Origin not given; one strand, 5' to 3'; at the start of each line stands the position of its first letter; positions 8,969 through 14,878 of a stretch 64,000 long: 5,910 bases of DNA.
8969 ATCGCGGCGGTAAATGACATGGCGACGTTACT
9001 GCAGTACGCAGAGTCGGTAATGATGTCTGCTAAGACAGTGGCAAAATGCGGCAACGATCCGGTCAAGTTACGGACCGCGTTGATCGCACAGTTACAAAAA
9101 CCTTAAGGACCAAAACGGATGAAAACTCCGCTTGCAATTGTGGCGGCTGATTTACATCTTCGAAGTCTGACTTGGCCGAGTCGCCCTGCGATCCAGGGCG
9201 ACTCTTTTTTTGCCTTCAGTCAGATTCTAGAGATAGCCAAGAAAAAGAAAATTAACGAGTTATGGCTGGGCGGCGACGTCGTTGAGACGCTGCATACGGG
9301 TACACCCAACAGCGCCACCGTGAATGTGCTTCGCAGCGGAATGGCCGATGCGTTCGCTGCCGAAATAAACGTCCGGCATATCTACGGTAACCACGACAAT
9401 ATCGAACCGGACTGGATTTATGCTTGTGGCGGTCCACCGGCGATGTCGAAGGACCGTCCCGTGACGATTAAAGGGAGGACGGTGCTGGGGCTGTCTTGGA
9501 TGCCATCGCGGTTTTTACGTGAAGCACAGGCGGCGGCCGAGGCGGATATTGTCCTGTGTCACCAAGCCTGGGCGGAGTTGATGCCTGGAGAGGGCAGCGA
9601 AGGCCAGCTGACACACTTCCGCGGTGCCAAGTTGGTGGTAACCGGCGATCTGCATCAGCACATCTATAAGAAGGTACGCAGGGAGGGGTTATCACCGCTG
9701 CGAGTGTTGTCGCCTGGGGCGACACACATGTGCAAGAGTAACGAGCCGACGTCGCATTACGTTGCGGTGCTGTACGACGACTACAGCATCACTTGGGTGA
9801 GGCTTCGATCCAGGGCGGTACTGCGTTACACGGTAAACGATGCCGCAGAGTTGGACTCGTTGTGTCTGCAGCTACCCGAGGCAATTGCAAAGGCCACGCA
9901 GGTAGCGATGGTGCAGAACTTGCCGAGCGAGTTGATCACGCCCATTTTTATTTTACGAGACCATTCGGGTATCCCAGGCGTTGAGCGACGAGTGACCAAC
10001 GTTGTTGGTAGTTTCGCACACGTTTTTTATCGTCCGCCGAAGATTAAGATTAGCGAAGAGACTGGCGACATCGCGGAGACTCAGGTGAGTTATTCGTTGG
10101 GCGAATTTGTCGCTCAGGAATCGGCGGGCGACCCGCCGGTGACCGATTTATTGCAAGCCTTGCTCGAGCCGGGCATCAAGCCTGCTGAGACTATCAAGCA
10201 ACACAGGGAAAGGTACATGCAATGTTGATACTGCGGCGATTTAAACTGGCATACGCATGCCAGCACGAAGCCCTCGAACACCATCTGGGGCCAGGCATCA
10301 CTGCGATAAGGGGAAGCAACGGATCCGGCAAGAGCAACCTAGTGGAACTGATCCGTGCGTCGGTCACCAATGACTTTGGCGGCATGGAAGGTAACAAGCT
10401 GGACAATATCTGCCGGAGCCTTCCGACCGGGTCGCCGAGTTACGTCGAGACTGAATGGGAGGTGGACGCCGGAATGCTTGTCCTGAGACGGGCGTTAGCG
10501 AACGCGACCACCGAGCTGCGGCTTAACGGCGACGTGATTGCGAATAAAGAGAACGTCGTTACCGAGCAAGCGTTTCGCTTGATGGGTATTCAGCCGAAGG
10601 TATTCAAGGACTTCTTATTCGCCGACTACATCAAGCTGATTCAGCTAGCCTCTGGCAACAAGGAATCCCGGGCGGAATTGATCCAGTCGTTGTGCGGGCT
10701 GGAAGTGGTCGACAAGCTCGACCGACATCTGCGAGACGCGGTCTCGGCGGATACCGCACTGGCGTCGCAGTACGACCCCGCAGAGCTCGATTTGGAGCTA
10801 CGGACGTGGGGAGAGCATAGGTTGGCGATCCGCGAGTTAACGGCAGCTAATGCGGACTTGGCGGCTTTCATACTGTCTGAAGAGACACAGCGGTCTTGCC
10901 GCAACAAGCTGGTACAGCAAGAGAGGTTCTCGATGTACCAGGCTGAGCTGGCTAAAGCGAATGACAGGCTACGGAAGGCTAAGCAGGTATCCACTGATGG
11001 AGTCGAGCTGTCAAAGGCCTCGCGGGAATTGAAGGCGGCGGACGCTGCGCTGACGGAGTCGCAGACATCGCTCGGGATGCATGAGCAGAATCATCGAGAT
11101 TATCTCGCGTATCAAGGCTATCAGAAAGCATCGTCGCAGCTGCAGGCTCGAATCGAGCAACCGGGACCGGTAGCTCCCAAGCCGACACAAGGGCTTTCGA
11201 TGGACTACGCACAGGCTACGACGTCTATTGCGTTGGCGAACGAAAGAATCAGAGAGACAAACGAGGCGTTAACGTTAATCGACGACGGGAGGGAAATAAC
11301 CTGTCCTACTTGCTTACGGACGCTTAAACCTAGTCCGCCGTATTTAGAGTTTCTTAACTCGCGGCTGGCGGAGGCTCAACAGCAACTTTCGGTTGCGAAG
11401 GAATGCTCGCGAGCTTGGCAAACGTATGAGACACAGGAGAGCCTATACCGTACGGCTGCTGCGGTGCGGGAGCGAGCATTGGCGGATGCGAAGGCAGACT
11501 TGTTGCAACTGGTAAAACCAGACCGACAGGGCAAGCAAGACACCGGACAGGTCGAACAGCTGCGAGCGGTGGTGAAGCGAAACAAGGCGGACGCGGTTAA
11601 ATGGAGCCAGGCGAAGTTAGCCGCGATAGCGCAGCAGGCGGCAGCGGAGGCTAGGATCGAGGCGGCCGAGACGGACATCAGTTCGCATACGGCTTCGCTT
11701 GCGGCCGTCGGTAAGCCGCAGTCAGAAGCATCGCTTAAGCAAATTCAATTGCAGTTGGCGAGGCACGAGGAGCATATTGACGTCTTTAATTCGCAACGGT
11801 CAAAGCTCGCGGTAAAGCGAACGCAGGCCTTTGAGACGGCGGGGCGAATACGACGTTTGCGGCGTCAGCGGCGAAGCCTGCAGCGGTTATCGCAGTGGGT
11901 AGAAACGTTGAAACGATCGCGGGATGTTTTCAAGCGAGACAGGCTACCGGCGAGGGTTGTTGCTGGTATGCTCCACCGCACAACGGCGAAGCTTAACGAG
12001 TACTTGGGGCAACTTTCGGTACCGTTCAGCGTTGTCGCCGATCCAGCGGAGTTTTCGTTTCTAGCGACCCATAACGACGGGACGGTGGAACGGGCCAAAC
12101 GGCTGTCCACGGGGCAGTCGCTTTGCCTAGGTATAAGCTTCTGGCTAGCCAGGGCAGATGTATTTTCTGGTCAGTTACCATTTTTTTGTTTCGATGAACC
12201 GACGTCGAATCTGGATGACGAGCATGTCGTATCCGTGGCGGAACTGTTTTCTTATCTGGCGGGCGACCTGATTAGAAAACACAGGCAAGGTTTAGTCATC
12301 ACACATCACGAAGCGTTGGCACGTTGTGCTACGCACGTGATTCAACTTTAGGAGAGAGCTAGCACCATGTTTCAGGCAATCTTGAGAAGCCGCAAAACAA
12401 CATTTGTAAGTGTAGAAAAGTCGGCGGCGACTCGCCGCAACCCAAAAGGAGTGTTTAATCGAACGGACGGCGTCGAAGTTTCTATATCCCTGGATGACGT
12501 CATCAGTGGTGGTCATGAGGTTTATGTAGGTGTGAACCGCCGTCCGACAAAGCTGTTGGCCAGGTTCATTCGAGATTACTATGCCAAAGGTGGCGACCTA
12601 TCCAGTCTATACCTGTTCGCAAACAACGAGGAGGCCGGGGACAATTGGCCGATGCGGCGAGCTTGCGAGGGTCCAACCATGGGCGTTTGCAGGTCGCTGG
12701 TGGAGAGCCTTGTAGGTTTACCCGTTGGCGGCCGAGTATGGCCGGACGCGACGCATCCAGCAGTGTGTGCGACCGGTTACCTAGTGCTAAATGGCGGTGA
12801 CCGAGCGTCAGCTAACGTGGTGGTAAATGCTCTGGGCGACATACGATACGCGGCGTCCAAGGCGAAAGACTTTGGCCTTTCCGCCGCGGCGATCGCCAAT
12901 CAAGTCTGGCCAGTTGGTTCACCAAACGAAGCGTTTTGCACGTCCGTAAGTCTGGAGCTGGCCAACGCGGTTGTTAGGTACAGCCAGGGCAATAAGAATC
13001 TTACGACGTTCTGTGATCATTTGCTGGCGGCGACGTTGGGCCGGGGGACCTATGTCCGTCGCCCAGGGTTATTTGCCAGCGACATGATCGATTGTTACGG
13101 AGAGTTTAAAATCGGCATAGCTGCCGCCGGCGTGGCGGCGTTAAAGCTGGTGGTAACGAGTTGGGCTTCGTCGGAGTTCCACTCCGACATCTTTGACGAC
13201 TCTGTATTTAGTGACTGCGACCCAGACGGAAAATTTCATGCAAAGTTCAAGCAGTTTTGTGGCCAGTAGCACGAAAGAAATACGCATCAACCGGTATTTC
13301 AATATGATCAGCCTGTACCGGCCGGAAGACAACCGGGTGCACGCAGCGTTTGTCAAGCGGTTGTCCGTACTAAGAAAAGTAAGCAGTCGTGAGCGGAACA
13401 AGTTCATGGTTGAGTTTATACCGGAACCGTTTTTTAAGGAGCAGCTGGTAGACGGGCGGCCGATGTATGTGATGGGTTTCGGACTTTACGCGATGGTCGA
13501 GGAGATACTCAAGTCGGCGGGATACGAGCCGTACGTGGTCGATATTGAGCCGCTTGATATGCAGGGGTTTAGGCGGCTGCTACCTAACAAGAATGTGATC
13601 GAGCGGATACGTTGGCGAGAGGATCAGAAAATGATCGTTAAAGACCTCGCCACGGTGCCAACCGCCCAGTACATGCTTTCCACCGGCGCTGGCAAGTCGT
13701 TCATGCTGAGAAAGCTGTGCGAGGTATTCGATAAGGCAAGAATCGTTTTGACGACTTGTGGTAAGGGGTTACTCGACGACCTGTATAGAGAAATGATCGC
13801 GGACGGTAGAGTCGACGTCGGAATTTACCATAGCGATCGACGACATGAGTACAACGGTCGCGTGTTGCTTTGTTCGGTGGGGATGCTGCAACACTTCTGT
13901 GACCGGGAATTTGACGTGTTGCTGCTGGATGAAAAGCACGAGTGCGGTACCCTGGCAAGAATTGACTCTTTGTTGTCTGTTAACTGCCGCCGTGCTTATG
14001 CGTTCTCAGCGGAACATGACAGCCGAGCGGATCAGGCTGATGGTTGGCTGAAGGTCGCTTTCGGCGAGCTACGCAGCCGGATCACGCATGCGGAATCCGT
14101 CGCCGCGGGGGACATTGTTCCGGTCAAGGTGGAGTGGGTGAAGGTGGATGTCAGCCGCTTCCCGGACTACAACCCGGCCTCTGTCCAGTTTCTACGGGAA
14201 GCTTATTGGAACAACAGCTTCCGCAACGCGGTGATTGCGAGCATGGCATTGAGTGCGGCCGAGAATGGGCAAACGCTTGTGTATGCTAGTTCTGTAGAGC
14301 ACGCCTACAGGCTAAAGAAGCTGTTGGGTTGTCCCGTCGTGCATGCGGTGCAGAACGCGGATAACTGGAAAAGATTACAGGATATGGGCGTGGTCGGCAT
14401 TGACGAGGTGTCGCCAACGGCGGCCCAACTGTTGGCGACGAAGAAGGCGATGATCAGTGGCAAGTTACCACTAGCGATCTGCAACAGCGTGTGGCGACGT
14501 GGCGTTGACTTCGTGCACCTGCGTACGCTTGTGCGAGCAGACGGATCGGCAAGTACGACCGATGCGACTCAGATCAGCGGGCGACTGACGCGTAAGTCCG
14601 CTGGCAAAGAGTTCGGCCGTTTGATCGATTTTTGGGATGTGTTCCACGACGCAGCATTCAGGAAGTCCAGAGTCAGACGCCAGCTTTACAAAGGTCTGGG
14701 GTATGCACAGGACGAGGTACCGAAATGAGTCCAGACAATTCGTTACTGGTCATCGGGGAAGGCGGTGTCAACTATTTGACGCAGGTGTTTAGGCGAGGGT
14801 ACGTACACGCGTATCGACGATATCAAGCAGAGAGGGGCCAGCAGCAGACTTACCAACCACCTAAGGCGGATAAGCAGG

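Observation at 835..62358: Dispersed 28-bp palindrome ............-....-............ in 10 copies: candidate phage-specific cis-acting system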

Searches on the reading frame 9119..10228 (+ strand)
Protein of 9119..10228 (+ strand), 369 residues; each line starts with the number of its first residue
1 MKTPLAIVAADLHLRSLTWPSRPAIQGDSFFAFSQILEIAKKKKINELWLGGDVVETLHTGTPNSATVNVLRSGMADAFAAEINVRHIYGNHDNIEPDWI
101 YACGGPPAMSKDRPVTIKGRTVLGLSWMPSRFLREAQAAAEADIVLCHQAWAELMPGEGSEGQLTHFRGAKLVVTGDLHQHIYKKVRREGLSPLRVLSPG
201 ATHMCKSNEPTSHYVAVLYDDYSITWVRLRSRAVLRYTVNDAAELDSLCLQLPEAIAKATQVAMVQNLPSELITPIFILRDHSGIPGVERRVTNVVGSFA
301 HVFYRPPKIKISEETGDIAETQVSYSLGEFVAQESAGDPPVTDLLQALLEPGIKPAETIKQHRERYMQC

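Call 55: search_protein_families(library=pfam, max_evalue=0.01, proteins=[window:9119-10228:+])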
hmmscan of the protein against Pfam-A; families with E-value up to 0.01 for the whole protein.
window:9119-10228:+ (369 aa): 1 family
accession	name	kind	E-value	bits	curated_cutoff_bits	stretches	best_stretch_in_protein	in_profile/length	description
PF00149.33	Metallophos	-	1.8e-06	29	21.5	1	8-180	5-190/191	Calcineurin-like phosphoesterase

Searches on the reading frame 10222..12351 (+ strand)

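Call 8: search_protein_families(library=phrogs, proteins=[window:10222-12351:+])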
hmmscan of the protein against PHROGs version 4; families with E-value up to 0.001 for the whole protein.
window:10222-12351:+ (709 aa): 2 families
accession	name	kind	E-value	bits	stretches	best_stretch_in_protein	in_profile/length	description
phrog_77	-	DNA, RNA and nucleotide metabolism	6.4e-24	85.5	1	25-699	321-933/967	SbcC-like subunit of palindrome specific endonuclease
phrog_1499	-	unknown function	0.00029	21.2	0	14-501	15-323/427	-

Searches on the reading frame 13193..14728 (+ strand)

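Call 8: search_protein_families(library=phrogs, proteins=[window:13193-14728:+])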
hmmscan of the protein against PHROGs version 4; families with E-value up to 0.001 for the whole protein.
window:13193-14728:+ (511 aa): 2 families
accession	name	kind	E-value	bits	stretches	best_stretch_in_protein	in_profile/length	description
phrog_16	-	DNA, RNA and nucleotide metabolism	1.4e-24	87.4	1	158-487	293-605/986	DNA helicase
phrog_9690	-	DNA, RNA and nucleotide metabolism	8e-12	45.8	1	240-500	41-293/306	DNA helicase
